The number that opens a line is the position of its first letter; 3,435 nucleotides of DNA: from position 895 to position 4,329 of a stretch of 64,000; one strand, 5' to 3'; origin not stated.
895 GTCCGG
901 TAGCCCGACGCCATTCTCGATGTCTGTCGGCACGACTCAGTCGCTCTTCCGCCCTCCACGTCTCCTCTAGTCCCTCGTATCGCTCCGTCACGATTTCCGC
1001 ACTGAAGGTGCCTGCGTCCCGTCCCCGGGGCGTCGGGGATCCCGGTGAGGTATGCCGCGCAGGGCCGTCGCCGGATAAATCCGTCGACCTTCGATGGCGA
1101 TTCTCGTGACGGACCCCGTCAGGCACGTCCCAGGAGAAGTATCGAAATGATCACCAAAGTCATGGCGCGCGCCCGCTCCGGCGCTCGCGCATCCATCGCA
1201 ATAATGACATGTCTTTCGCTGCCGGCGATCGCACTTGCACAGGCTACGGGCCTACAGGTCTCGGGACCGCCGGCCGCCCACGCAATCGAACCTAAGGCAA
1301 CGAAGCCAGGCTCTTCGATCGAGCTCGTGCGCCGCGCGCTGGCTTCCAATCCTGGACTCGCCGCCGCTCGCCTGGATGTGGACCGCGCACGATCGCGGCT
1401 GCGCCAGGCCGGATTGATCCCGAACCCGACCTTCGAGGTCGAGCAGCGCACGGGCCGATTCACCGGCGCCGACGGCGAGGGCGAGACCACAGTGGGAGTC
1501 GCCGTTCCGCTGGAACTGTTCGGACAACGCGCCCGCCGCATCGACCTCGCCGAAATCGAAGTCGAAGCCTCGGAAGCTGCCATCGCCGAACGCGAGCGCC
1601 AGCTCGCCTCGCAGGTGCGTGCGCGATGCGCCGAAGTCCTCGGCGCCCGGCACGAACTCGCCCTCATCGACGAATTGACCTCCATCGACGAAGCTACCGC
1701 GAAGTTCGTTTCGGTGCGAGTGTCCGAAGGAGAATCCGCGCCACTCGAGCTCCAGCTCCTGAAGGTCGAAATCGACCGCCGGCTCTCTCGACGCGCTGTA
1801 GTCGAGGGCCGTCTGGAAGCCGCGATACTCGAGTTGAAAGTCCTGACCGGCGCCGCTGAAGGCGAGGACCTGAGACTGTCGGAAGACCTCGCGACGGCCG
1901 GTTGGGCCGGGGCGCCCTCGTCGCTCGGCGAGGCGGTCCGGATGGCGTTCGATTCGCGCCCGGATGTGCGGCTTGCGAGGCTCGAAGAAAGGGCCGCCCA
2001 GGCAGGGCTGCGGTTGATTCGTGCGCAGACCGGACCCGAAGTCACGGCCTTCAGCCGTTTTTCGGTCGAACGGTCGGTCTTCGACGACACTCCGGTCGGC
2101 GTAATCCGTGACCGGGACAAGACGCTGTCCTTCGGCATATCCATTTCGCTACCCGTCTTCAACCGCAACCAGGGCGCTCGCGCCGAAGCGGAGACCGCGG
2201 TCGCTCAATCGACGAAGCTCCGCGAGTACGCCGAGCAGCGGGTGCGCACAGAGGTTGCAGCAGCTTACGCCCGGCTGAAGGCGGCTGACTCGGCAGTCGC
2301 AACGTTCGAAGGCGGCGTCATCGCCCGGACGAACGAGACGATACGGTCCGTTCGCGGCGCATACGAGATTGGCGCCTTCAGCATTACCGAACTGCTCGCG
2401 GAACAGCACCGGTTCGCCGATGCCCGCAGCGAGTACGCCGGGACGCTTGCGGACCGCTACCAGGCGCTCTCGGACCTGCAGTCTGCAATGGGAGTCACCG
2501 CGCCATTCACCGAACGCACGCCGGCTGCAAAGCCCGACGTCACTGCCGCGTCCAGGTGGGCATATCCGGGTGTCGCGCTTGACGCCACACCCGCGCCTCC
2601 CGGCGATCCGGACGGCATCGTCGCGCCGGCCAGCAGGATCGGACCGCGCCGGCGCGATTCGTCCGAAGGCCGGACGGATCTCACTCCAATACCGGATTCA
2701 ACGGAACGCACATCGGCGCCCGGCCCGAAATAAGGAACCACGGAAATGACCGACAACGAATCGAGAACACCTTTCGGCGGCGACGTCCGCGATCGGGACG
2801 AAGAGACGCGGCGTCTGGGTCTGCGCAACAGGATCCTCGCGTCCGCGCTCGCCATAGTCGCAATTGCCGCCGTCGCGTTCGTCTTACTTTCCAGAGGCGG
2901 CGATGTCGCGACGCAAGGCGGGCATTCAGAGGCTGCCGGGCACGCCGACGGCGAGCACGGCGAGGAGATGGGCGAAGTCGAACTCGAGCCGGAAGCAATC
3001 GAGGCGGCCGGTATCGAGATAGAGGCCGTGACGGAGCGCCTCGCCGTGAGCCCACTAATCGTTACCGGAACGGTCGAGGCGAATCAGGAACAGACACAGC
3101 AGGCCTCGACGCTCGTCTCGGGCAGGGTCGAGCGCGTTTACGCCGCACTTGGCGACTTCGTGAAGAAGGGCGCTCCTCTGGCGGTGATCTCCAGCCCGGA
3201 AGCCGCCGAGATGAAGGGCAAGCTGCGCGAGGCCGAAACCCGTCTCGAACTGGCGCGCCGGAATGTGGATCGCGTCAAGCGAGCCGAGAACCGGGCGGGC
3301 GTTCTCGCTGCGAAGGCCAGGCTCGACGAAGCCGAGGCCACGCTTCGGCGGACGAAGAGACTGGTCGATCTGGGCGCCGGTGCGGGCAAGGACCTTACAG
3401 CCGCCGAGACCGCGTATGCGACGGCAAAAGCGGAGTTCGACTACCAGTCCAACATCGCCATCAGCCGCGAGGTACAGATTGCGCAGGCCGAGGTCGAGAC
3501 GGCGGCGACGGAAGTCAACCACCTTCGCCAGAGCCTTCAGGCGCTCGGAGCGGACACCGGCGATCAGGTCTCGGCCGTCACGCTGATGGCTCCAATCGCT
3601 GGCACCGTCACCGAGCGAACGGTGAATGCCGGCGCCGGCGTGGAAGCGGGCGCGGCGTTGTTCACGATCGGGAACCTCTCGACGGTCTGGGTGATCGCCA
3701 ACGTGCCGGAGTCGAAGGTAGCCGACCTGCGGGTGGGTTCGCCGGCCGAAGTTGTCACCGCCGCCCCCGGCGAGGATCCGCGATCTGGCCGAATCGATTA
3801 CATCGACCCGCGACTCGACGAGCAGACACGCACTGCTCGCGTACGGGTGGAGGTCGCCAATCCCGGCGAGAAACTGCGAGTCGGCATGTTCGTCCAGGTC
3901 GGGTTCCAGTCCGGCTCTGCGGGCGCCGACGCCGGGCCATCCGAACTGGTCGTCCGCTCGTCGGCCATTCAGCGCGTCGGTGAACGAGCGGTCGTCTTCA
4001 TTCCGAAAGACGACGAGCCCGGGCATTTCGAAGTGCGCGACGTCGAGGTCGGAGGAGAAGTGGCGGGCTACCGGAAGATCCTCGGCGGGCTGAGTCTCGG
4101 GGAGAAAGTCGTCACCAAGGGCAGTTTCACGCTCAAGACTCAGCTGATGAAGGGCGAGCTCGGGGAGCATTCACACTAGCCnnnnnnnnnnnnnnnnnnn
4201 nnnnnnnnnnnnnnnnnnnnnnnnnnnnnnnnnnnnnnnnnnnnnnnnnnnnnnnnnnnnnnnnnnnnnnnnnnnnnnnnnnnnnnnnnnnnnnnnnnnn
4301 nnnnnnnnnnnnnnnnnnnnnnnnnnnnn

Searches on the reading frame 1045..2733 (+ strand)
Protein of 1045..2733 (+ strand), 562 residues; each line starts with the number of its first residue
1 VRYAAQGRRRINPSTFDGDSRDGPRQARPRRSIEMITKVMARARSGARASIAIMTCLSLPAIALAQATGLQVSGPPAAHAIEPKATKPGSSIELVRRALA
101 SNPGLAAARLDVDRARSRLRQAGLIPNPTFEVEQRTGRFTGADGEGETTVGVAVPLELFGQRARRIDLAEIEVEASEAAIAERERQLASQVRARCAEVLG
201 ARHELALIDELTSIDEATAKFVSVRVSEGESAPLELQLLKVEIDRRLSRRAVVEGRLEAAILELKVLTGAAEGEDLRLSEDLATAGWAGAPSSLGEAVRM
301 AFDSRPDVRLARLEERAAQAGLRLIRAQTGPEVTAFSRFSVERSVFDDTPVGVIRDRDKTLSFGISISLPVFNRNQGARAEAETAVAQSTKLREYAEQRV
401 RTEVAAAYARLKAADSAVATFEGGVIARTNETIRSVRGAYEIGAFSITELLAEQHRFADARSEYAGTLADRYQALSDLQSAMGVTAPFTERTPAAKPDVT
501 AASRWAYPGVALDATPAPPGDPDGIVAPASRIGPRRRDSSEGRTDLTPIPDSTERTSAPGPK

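Call 6: search_protein_families(library=pfam, proteins=[window:1045-2733:+], max_evalue=0.001)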
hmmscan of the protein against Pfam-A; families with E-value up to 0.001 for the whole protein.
window:1045-2733:+ (562 aa): 1 family
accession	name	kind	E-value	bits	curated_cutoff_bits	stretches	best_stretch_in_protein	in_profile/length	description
PF02321.23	OEP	-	7.4e-41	140.4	22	2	296-483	3-187/187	Outer membrane efflux protein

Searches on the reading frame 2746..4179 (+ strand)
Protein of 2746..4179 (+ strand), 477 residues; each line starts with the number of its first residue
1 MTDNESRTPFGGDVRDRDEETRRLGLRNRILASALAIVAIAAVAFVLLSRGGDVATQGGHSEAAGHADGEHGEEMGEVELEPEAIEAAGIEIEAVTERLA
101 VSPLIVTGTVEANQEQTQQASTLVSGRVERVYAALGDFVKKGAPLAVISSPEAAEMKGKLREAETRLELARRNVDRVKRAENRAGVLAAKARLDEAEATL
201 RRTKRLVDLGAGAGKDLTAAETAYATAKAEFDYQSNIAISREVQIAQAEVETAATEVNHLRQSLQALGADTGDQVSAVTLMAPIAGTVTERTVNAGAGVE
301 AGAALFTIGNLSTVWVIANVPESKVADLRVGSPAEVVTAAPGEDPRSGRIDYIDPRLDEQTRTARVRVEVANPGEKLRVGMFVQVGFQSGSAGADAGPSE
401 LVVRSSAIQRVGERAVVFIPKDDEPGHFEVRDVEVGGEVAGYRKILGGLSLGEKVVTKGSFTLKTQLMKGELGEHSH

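Call 6: search_protein_families(library=pfam, proteins=[window:2746-4179:+], max_evalue=0.001)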
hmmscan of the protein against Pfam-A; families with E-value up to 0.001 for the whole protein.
window:2746-4179:+ (477 aa): 3 families
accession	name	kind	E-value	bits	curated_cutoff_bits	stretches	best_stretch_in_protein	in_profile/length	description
PF16576.10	HlyD_D23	-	1.7e-46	158.7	30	1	105-383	7-214/214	Barrel-sandwich domain of CusB or HlyD membrane-fusion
PF13437.12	HlyD_3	-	1.7e-22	80.6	22.2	1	279-380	1-106/106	HlyD family secretion protein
PF13533.13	Biotin_lipoyl_2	-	0.00017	21.8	29.8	0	123-148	6-31/32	Biotin-lipoyl like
